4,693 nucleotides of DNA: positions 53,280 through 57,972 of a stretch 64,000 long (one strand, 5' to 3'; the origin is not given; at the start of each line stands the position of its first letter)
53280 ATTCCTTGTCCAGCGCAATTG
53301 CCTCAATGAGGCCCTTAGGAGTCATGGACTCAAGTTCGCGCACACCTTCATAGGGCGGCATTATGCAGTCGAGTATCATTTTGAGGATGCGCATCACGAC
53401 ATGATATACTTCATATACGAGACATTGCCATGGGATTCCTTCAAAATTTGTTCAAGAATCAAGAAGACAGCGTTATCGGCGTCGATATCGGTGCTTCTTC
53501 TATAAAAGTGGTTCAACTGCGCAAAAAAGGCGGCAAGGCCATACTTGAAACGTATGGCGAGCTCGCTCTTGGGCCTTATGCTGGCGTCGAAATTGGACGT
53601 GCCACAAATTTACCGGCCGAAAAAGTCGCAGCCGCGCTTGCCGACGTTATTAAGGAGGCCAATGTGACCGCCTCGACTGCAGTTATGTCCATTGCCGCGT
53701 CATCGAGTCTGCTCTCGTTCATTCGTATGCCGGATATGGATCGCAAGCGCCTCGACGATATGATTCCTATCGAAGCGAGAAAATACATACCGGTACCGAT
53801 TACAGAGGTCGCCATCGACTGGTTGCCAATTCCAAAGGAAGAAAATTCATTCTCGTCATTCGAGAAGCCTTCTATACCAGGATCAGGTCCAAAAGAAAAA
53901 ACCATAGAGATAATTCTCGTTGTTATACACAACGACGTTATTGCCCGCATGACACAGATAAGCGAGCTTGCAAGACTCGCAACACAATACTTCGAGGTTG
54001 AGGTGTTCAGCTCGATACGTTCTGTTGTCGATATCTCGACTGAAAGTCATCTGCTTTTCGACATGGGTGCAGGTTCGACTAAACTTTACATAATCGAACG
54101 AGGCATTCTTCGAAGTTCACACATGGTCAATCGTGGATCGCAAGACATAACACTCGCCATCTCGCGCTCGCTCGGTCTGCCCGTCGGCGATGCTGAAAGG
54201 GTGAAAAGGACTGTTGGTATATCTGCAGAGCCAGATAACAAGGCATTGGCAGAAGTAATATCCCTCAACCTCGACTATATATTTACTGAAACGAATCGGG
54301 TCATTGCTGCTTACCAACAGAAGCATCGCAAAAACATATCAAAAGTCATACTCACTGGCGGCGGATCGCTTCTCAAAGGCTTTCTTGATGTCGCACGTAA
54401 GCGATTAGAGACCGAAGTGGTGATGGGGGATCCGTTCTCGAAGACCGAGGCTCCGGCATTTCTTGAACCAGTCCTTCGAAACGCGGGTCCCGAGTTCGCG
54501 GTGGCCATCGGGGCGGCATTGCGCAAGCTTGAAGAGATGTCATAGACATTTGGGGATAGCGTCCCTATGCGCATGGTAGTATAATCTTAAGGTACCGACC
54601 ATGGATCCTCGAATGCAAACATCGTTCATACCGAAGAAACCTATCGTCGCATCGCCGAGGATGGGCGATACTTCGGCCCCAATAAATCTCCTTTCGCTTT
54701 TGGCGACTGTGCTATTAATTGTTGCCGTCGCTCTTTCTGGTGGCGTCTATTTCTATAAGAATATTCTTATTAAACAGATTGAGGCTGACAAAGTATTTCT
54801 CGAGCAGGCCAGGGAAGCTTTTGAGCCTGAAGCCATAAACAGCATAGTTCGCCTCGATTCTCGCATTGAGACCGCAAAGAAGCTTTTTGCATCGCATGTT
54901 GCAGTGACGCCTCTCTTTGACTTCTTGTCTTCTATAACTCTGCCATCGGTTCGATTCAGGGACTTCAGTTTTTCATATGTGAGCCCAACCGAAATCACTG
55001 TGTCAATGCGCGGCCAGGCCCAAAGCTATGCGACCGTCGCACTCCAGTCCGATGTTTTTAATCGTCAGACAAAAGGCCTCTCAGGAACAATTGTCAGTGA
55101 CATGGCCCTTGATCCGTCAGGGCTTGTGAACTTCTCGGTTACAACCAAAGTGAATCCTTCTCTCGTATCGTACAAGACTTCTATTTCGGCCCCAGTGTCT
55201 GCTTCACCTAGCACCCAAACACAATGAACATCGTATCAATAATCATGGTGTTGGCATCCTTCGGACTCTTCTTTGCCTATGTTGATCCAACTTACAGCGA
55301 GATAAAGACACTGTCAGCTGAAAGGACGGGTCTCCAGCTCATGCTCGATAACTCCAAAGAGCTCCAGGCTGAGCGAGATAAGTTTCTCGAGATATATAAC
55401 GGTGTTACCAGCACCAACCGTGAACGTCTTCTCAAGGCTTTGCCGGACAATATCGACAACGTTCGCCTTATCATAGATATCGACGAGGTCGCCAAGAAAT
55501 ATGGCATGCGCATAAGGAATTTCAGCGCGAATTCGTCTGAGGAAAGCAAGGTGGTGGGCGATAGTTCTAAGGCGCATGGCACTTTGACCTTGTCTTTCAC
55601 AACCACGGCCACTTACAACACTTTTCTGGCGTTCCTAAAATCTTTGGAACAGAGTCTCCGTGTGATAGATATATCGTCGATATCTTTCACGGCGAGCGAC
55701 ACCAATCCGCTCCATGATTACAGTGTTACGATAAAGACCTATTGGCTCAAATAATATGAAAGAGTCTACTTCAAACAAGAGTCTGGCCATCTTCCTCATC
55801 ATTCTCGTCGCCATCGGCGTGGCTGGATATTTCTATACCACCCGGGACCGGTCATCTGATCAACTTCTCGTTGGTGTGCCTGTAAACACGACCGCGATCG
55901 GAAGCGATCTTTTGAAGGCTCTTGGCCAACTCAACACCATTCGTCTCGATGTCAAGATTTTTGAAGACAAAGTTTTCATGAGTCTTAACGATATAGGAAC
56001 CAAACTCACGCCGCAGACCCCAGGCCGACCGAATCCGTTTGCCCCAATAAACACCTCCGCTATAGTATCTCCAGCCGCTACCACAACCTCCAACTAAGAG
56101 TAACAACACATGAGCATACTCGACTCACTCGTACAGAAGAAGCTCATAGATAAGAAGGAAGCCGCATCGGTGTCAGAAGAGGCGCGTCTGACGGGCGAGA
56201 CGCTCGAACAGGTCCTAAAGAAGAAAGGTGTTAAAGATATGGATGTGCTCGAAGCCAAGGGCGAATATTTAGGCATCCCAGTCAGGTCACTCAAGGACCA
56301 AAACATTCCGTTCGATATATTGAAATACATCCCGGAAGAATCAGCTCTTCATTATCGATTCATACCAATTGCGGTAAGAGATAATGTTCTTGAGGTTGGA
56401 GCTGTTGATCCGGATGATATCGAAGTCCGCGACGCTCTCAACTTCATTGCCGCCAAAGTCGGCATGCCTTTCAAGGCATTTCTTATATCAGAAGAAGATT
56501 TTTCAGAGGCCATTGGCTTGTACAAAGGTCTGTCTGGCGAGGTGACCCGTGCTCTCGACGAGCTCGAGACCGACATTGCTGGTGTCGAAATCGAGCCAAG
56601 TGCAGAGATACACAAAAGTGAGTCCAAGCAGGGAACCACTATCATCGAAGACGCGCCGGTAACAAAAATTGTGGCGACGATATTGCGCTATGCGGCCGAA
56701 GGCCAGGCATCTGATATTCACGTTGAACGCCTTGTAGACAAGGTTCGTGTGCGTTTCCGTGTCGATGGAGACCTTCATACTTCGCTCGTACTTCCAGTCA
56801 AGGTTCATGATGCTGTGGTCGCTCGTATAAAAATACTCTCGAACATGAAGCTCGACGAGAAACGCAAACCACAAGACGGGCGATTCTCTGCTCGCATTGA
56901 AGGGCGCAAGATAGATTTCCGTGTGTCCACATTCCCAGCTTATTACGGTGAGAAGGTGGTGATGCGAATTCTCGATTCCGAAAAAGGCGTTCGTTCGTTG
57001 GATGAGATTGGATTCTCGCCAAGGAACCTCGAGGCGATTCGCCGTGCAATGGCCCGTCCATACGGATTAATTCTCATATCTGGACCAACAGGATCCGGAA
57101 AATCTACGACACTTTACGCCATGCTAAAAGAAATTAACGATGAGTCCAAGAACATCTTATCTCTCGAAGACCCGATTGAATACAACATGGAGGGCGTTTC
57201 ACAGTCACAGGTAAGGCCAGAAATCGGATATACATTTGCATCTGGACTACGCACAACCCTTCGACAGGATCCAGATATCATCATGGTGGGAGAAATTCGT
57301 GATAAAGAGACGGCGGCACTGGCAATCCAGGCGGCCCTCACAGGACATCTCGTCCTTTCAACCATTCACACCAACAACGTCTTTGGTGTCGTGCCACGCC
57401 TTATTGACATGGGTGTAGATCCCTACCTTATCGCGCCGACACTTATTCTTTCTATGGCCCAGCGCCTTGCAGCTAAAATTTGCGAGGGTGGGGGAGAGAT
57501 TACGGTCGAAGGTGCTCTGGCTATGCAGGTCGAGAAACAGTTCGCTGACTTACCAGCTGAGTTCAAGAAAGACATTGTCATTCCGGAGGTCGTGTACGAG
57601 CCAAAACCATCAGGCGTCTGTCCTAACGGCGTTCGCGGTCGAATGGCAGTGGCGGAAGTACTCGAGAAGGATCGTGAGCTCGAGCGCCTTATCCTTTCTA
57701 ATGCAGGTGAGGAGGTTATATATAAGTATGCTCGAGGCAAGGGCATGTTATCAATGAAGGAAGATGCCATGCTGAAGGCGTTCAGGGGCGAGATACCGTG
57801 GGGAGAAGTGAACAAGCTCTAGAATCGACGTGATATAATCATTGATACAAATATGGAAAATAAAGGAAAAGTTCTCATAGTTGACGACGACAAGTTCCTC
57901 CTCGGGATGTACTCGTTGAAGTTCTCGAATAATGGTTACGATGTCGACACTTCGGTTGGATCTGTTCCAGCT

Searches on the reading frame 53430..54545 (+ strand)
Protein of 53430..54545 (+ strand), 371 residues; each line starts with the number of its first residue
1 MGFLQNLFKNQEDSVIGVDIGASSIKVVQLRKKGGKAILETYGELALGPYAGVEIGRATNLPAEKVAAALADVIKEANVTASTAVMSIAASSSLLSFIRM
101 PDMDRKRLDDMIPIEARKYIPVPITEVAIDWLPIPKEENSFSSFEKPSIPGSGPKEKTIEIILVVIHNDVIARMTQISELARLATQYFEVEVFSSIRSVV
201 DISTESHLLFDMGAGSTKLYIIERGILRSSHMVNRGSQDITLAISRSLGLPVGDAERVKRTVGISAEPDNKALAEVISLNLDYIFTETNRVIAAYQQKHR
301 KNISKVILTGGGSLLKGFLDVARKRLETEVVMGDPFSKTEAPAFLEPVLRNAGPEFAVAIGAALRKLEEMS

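Call 57: search_protein_families(library=pfam, proteins=[window:53430-54545:+], max_evalue=0.001)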
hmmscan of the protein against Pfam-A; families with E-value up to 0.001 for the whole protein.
window:53430-54545:+ (371 aa): 2 families
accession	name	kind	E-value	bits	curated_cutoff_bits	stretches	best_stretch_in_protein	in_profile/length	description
PF11104.14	PilM_2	-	1.1e-29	103.9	27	1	17-366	1-339/340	Type IV pilus assembly protein PilM;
PF14450.12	FtsA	-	2.9e-17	63.6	31.8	1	210-361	3-127/127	Cell division protein FtsA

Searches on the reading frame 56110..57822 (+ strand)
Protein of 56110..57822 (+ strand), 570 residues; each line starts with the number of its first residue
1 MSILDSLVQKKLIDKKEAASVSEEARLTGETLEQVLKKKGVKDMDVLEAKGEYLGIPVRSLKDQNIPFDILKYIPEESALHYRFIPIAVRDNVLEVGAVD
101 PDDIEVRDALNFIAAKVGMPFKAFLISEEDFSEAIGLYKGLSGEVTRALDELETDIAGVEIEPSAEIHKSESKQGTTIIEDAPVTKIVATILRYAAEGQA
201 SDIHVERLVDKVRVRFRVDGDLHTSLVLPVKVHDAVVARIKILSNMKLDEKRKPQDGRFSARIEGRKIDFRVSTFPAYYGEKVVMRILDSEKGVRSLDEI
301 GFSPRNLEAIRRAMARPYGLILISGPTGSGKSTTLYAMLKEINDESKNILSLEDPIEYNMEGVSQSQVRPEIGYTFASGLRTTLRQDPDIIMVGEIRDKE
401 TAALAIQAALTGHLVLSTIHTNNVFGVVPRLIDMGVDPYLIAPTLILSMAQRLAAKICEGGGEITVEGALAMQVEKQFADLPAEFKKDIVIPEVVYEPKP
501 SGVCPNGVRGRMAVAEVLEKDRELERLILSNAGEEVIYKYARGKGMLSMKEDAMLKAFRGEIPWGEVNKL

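Call 57: search_protein_families(library=pfam, proteins=[window:56110-57822:+], max_evalue=0.001)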
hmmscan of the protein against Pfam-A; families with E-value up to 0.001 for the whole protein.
window:56110-57822:+ (570 aa): 5 families
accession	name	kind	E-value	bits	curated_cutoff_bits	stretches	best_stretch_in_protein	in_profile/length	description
PF00437.27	T2SSE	-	6e-116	387.6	24.9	1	180-568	4-369/370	Type II/IV secretion system protein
PF05157.20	MshEN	-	7.5e-14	51.9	23.1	1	54-141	1-86/90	MshEN domain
PF13191.12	AAA_16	-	0.00023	22.1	32.6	1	310-412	16-110/167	AAA ATPase domain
PF25199.1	nSTAND_NTPase5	-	0.00026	21.3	34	1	311-358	34-82/145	Novel STAND NTPase 5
PF00005.33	ABC_tran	-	0.00028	21.9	25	1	320-378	13-67/137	ABC transporter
